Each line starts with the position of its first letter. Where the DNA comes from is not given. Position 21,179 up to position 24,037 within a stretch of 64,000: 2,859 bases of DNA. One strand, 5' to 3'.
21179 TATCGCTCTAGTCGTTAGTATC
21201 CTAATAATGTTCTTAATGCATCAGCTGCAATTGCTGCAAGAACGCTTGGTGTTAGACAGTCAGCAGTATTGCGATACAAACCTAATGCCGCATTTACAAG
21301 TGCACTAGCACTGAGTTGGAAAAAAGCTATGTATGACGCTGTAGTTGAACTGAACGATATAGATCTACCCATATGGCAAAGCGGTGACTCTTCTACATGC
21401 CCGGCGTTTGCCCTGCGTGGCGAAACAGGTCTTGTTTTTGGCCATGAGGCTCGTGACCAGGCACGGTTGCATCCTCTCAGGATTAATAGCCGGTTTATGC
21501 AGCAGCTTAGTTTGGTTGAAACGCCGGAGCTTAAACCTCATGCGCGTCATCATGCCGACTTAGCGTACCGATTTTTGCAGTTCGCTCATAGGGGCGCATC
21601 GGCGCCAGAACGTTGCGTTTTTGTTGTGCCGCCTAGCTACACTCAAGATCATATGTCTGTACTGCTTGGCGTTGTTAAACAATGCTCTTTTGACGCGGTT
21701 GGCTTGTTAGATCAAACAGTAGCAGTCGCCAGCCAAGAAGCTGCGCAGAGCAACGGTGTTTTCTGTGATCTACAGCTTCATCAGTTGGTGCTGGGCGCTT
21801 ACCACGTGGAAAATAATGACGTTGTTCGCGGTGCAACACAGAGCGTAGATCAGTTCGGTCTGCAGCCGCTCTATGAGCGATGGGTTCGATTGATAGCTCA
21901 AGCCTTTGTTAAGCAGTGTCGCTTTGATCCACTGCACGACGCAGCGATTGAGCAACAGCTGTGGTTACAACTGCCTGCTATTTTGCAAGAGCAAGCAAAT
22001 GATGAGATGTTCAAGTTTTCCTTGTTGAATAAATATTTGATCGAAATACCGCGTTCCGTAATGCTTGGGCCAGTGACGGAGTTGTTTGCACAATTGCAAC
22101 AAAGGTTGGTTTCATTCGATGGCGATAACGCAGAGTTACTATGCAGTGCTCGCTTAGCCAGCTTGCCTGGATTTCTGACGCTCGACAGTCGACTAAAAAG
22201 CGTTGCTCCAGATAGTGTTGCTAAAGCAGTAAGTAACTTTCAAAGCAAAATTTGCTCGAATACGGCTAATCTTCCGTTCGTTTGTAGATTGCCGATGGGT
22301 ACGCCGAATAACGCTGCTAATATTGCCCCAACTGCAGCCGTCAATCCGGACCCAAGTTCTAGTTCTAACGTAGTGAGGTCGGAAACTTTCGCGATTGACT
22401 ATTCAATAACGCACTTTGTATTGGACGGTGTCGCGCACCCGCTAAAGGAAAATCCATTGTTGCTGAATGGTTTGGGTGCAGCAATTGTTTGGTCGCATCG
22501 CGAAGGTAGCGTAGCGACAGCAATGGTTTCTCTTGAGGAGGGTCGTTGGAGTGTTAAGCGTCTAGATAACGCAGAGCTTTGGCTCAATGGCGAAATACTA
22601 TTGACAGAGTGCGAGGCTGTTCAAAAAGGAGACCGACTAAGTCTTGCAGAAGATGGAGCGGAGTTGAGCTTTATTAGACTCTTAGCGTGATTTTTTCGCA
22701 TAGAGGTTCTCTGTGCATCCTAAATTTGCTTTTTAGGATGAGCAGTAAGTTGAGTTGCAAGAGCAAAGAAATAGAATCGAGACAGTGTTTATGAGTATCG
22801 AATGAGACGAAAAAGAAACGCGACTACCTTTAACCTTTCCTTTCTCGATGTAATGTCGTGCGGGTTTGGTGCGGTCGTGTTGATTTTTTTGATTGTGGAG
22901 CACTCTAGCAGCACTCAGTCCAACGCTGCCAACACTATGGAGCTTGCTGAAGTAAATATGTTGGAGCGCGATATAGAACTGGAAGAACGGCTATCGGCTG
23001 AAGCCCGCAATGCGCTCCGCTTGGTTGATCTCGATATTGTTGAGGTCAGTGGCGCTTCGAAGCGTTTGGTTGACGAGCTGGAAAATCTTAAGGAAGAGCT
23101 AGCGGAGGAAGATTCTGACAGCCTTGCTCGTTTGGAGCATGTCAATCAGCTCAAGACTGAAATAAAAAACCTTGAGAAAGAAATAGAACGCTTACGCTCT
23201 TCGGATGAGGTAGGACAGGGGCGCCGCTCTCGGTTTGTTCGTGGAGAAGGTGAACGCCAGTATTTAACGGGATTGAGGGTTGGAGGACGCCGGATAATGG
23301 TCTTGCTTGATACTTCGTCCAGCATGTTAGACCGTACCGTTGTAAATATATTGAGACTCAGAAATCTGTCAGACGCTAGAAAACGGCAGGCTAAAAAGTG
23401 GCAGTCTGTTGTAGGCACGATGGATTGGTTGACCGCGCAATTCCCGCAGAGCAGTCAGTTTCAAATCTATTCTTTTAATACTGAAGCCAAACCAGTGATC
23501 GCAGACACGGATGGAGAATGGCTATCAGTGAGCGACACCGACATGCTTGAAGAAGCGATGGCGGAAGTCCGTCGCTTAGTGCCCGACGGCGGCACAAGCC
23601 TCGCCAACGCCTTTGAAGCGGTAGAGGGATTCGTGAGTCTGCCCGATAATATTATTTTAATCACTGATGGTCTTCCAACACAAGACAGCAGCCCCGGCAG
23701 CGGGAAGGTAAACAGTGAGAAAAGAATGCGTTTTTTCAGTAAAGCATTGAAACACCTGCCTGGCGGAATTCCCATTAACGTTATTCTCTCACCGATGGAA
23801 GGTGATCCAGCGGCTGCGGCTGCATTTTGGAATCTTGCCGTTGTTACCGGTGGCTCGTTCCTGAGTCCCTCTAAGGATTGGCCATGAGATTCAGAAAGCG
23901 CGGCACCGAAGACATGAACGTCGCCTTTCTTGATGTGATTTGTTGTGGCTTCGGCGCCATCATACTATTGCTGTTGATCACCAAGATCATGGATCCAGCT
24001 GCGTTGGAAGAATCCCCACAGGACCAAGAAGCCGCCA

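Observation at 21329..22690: Cytoplasmic Hsp70/actin-fold protein with eroded ATP-binding loops and an FHA-like tail inside the envelope operon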

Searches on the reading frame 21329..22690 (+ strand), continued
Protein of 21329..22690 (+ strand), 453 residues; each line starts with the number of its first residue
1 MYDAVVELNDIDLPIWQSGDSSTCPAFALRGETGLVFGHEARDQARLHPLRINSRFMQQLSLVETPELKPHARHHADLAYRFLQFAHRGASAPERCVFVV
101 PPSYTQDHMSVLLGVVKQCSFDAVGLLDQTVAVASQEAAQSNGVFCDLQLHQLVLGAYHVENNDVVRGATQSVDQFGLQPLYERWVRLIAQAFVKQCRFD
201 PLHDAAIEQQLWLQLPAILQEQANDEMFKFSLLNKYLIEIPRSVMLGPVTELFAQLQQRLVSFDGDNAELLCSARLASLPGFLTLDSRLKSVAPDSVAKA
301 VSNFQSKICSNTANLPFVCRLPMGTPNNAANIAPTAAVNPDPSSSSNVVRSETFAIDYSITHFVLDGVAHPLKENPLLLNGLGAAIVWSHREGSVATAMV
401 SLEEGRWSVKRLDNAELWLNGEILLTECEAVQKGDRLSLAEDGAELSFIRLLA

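Call 25: find_related_loci(query=A1, collection=genome_contigs, flank=10000)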
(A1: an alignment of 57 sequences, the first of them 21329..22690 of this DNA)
Query A1 (453 aa) in genome_contigs; peptide patterns used: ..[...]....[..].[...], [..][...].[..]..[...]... (x = any residue, [..] = any of these).
557 stretches matched a pattern; 459 encode a relative of the query (tblastn E <= 1e-3); the best 80 are kept; 80 distinct loci.
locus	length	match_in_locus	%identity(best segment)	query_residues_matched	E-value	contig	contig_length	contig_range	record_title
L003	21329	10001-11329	52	1-451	2e-147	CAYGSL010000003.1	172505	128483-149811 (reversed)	MAG TPA_asm: uncultured Pseudomonadales bacterium isolate ERP117304_co3_188 genome assembly, contig: NODE_87_length_1725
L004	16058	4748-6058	53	1-449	1e-146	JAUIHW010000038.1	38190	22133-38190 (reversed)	MAG: Gammaproteobacteria bacterium isolate Co_bin.231 NODE_6781_length_38190_cov_2.483146, whole genome shotgun sequence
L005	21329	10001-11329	49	1-451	6e-144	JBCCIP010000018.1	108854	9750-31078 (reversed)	MAG: Pseudomonadota bacterium isolate P01_B01_bin.93 k141_3928888_length_108854_cov_14.6791, whole genome shotgun sequen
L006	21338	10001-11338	50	1-453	3e-144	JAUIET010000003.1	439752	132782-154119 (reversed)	MAG: Gammaproteobacteria bacterium isolate 8_bin.44 NODE_37_length_439752_cov_3.465556, whole genome shotgun sequence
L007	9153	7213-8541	50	1-451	3e-146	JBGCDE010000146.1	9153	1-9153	MAG: Pseudomonadales bacterium isolate SGMAG-84 contig146, whole genome shotgun sequence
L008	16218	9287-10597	37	1-451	2e-68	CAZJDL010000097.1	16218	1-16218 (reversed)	MAG TPA_asm: uncultured Pseudomonadales bacterium isolate SRP345593_co1_169 genome assembly, contig: NODE_959_length_162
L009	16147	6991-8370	37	1-451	7e-76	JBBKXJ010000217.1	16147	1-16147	MAG: Pseudomonadales bacterium isolate metabat_bins.161 k119_1123311, whole genome shotgun sequence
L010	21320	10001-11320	36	1-451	1e-69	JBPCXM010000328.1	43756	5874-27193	MAG: Pseudomonadales bacterium isolate MAG_seacave_111 S1Ck127_4587199, whole genome shotgun sequence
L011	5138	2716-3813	35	4-347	2e-54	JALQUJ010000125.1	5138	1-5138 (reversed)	MAG: Porticoccus sp. isolate DFJ.21 DFJ_828754, whole genome shotgun sequence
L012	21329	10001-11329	30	1-452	8e-53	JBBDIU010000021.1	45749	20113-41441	MAG: Cellvibrionaceae bacterium isolate LejiaA_55_10 Lejia_A_1334_length_45749_cov_6, whole genome shotgun sequence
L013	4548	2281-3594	31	5-450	4e-52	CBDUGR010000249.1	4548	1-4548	MAG TPA_asm: uncultured Gammaproteobacteria bacterium isolate SRR22808130_metabat2_59 genome assembly, contig: ERZ250434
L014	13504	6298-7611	32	1-451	1e-51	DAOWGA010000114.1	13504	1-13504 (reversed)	MAG TPA_asm: Lysobacterales bacterium isolate CSMAG_1979 CSMAG_1979_k141_1660494_length_13504_cov_10.3414, whole genome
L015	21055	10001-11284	29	4-448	6e-51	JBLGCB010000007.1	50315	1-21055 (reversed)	MAG: Phenylobacterium sp. isolate 3300055174_78 Ga0535679_0000230, whole genome shotgun sequence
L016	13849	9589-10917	31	1-450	6e-51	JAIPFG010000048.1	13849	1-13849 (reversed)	MAG: Pseudomonadales bacterium isolate Tobar13.5m-G38 Tobar13-5m-C5056, whole genome shotgun sequence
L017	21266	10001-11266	32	5-449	1e-50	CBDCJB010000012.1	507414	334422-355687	MAG: Gammaproteobacteria bacterium isolate 73aac9d3-0341-4cc4-bdea-3f58c6bb4f33 genome assembly, contig: contig_12, whol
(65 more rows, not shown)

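Call 31: search_protein_representatives(alignment_id=A1)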
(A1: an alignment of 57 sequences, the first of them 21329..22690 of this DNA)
Query: 57 sequences, 447 profile positions. Proteins with E-value up to 0.001 (for the whole library): 2259; up to 1e-10: 1743; up to 1e-30: 1204. The best 150 are listed.
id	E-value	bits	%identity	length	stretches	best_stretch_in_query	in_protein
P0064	6.6e-163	559.2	-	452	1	1-444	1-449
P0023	1.3e-160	551.7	-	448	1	1-445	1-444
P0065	8.0e-155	532.6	-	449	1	1-441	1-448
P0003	1.5e-154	531.7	-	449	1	1-444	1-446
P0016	1.2e-146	505.7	-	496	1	1-445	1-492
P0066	4.0e-145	500.6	-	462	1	1-446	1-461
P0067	7.7e-145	499.7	-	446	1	2-446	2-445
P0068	1.0e-144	499.3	-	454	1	1-442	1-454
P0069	1.5e-144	498.7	-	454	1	1-446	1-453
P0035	2.9e-144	497.8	-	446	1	1-443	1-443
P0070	5.5e-142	490.3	-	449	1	1-441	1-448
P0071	4.8e-140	483.9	-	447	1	1-440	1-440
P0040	8.2e-140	483.1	-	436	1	3-445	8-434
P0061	2.3e-139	481.6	-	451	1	1-443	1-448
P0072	1.6e-138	478.8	-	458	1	1-442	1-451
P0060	1.1e-117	410.1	-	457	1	1-441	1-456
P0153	8.3e-114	397.4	-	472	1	1-443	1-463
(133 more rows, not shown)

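Call 49: list_cluster_members(proteins=[L083:7327-8619:+, window:21329-22687:+])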
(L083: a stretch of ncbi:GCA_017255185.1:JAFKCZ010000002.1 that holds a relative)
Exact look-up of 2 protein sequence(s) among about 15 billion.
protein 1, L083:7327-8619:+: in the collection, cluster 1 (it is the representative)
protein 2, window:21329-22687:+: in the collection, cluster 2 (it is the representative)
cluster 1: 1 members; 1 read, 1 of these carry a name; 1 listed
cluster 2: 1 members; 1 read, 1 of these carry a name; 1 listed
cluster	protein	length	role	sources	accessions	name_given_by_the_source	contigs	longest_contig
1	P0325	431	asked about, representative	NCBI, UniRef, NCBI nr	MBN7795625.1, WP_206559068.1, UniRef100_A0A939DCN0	hypothetical protein [Parahaliea mediterranea] | FHA domain-containing protein n=1 Tax=Parahaliea mediterranea TaxID=651086 ...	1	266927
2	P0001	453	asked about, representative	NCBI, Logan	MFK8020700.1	MAG: hypothetical protein AB8B86_13075 [Pseudomonadales bacterium]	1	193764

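Call 63: search_protein_families(library=pfam, proteins=[P0060, P0153], max_evalue=10)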
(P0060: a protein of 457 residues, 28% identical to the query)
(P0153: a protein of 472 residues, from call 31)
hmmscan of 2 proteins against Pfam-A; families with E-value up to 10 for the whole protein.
P0060 (457 aa): 1 family
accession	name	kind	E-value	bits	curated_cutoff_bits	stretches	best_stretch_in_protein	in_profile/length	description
PF00498.31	FHA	-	5.6e-10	39.9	20.7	1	397-445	16-67/67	FHA domain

P0153 (472 aa): 2 families
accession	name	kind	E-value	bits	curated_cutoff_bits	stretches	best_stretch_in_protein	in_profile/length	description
PF00498.31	FHA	-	8e-12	45.9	20.7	1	401-450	15-67/67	FHA domain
PF16697.10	Yop-YscD_cpl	-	9.6e-05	23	33.2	1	403-451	35-85/94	Inner membrane component of T3SS, cytoplasmic domain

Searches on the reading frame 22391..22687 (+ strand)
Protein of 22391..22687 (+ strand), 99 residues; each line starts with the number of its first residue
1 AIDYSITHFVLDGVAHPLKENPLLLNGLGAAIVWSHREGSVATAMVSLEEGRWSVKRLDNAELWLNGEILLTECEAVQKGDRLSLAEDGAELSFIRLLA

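Call 35: search_solved_structures(query=A2, max_evalue=1, show_alignments=2)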
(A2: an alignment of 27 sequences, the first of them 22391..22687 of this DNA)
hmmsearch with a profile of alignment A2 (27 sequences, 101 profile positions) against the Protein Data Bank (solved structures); distinct sequences matched with E-value up to 1: 46.
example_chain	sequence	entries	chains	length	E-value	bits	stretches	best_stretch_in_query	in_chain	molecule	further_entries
5fwh_A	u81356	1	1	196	1.8e-05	27.9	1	34-91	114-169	ESSC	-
3fm8_A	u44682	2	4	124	0.00052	23.2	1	47-86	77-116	Kinesin-like protein KIF13B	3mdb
2wg6_A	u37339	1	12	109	0.0018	21.5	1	46-98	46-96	GENERAL CONTROL PROTEIN GCN4, PROTEASOME-ACTIVATING NUCLEOTIDASE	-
2wg5_A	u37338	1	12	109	0.0021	21.3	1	46-98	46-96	GENERAL CONTROL PROTEIN GCN4, PROTEASOME-ACTIVATING NUCLEOTIDASE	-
1g6g_A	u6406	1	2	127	0.0052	19.9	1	45-84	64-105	PROTEIN KINASE RAD53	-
1j4o_A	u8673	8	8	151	0.0055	19.9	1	45-84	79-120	PROTEIN KINASE SPK1 | Serine/threonine-protein kinase RAD53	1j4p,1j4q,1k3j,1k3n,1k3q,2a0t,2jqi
9qks_G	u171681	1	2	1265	0.0057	19.8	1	38-81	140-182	ESX secretion system protein YukB,Green fluorescent protein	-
2aff_A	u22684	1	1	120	0.0063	19.7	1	38-87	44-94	Antigen KI-67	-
1g3g_A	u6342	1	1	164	0.0065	19.7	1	45-84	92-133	PROTEIN KINASE SPK1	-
6c4u_B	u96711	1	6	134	0.0072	19.5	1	45-86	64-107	Forkhead-associated 1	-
1r21_A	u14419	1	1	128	0.0074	19.5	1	38-87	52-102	Antigen Ki-67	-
5t2s_A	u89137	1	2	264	0.011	18.9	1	45-84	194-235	DDK kinase regulatory subunit DBF4,Serine/threonine-protein kinase RAD53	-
5t2f_A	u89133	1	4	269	0.013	18.6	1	45-84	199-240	DDK kinase regulatory subunit DBF4,Serine/threonine-protein kinase RAD53 chimeric protein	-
6he8_H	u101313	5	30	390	0.017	18.3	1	47-98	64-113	Proteasome-activating nucleotidase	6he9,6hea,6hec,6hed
2eh0_A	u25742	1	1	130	0.017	18.3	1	51-86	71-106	Kinesin-like protein KIF1B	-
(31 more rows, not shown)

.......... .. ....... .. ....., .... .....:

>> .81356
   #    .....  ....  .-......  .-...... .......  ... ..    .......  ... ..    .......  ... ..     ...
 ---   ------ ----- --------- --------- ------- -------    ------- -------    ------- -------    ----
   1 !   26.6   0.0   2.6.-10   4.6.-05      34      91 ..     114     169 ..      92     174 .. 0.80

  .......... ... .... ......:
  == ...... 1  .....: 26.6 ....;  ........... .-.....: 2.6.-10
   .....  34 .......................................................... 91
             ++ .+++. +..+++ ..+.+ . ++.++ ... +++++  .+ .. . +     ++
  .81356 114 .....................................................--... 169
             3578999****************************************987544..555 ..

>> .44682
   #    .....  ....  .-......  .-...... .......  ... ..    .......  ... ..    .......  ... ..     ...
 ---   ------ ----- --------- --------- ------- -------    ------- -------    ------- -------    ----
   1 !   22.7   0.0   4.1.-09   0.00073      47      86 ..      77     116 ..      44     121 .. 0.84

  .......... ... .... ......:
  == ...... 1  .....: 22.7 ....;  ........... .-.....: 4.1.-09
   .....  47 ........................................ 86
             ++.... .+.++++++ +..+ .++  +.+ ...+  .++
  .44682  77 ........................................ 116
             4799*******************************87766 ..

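Call 39: predict_structure(alignment_id=A2)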
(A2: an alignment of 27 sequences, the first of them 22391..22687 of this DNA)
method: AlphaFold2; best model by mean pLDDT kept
length: 99 residues; sequences in the alignment: 27
mean_pLDDT: 94.2   pTM: 0.85
mean pLDDT of the five models: 94.2, 94.1, 93.8, 93.5, 93.5
residues with pLDDT >= 90: 89; 70-90: 8; 50-70: 2; < 50: 0
segments of 3 or more residues with pLDDT < 50: none
pLDDT, mean of each block of 10 residues (from residue 1): 84 96 96 91 95 95 97 97 97 95
secondary structure, 60 per line:
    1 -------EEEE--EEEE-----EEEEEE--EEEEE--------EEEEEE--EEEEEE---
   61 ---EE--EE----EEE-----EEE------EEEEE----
elements in order: E8-11 E14-17 E23-28 E31-35 E44-49 E52-57 E74-76 E82-84 E91-95

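Call 41: fold_search(model_id=the predicted structure, library=pdb)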
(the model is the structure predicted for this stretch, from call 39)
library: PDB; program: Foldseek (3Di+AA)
matches with E <= 10: 312; with E <= 0.001: 0
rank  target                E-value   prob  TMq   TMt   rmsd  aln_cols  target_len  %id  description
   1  6ccd                  2.7e-03  1.00  0.60  0.60   5.9        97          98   15  The crystal structure of Mycobacterium tuberculosis Rv1747 FHA-1 (released 2018-06-20)
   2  8p5x_G                2.8e-03  1.00  0.63  0.60   6.0       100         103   18  Single particle cryo-EM structure of the complex between Corynebacterium glutamicum homohexameric 2-oxoglutarate dehyd (released 2023-08-16)
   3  6hc0_C                3.1e-03  1.00  0.62  0.60   5.7       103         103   14  Bdellovibrio bacteriovorus DgcB FHA domain, tail complex (released 2019-08-28)
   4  2g1l                  3.3e-03  1.00  0.62  0.60   5.1       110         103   13  Crystal structure of the FHA domain of human kinesin family member C (released 2006-02-28)
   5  6hc0_D                3.5e-03  1.00  0.59  0.58   3.7       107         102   12  Bdellovibrio bacteriovorus DgcB FHA domain, tail complex (released 2019-08-28)
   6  4egx_B                5.1e-03  1.00  0.61  0.36   3.8       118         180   12  Crystal structure of KIF1A CC1-FHA tandem (released 2012-10-03)
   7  7rj3_B                5.1e-03  1.00  0.58  0.55   6.2        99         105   14  Crystal Structure of the Forkhead Associated (FHA) Domain of the Glycogen Accumulation Regulator (GarA) from Mycobacte (released 2021-07-28)
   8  7rj3_C                5.1e-03  1.00  0.49  0.48   5.2        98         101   13  Crystal Structure of the Forkhead Associated (FHA) Domain of the Glycogen Accumulation Regulator (GarA) from Mycobacte (released 2021-07-28)
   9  5w7x_B                5.7e-03  1.00  0.66  0.64   4.3       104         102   14  Crystal Structure of FHA domain of human APLF in complex with XRCC1 bisphospho peptide (released 2018-05-02)
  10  5djo_A                6.0e-03  1.00  0.59  0.39   4.6       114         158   11  Crystal structure of the CC1-FHA tandem of Kinesin-3 KIF13A (released 2015-12-30)
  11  5w7y_A                7.1e-03  1.00  0.64  0.62   4.3       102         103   15  Crystal Structure of FHA domain of human APLF in complex with XRCC1 monophosphorylated mutated peptide (released 2018-05-02)
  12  4jon_E                7.1e-03  1.00  0.65  0.54   6.0       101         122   15  Crystal structure of a centrosomal protein 170kDa, transcript variant beta (CEP170) from Homo sapiens at 2.15 A resolu (released 2013-04-17)
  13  1r21_MODEL_1_A        7.1e-03  1.00  0.61  0.61   5.8       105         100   14  Solution Structure of human Ki67 FHA Domain (released 2003-12-30)
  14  6i2p_E                7.1e-03  1.00  0.49  0.47   5.6       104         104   15  Crystal structure of the Mycobacterium tuberculosis PknB kinase domain (L33E mutant) in complex with its substrate Gar (released 2019-05-22)
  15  5w7x_A                7.9e-03  1.00  0.63  0.61   4.5       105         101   17  Crystal Structure of FHA domain of human APLF in complex with XRCC1 bisphospho peptide (released 2018-05-02)
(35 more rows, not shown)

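Call 63: search_protein_families(library=pfam, proteins=[window:22391-22687:+], max_evalue=10)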
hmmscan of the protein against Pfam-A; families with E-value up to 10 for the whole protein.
window:22391-22687:+ (99 aa): 0 families

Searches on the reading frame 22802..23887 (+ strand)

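Call 3: search_protein_families(library=pfam, proteins=[window:22802-23887:+], max_evalue=0.1)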
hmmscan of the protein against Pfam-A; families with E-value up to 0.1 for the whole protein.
window:22802-23887:+ (361 aa): 6 families
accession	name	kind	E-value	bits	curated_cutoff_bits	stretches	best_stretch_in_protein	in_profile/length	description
PF13768.12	VWA_3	-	1.5e-07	32.1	27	1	201-315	18-132/155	von Willebrand factor type A domain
PF13519.12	VWA_2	-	1.9e-07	32.1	27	1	165-290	1-106/107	von Willebrand factor type A domain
PF00092.34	VWA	-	0.0082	16.8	23.8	1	165-305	2-129/174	von Willebrand factor type A domain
PF06818.20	Fez1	-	0.024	15.6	34.4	1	67-145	42-115/199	Fez1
PF23735.1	KIF9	-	0.034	14.7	31.9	1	92-136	19-63/140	Kinesin-like protein KIF9 domain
PF09967.15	DUF2201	-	0.063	13.8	26.4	0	249-292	49-90/123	VWA-like domain (DUF2201)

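Call 4: search_protein_families(library=ncbifam, proteins=[window:22802-23887:+], max_evalue=0.1)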
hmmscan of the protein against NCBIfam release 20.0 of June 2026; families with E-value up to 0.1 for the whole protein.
window:22802-23887:+ (361 aa): 2 families
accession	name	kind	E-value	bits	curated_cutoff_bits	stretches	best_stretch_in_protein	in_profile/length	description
NF033885.1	conj_TraP_IncI1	equivalog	0.036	13.8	135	1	20-142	20-144/217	conjugal transfer protein TraP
NF008244.0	PRK11020.1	equivalog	0.047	14.2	110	0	87-136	10-57/120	YibL family ribosome-associated protein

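Call 14: search_protein_families(library=padloc, proteins=[window:22802-23887:+], max_evalue=0.01)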
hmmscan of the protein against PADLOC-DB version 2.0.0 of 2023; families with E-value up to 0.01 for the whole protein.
window:22802-23887:+ (361 aa): 4 families
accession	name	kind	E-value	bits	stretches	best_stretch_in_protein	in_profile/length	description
PDLC00464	JetA1|JetA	-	0.0026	14.7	1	63-138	103-176/492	DUF3375 domain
PDLC00262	LmuB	-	0.0033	14.3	1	36-133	178-275/588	AAA ATPase domain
PDLC03859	LmuB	-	0.004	14.4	1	86-133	348-395/611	-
PDLC00259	LmuB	-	0.0055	13.6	1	37-133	179-275/588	AAA ATPase domain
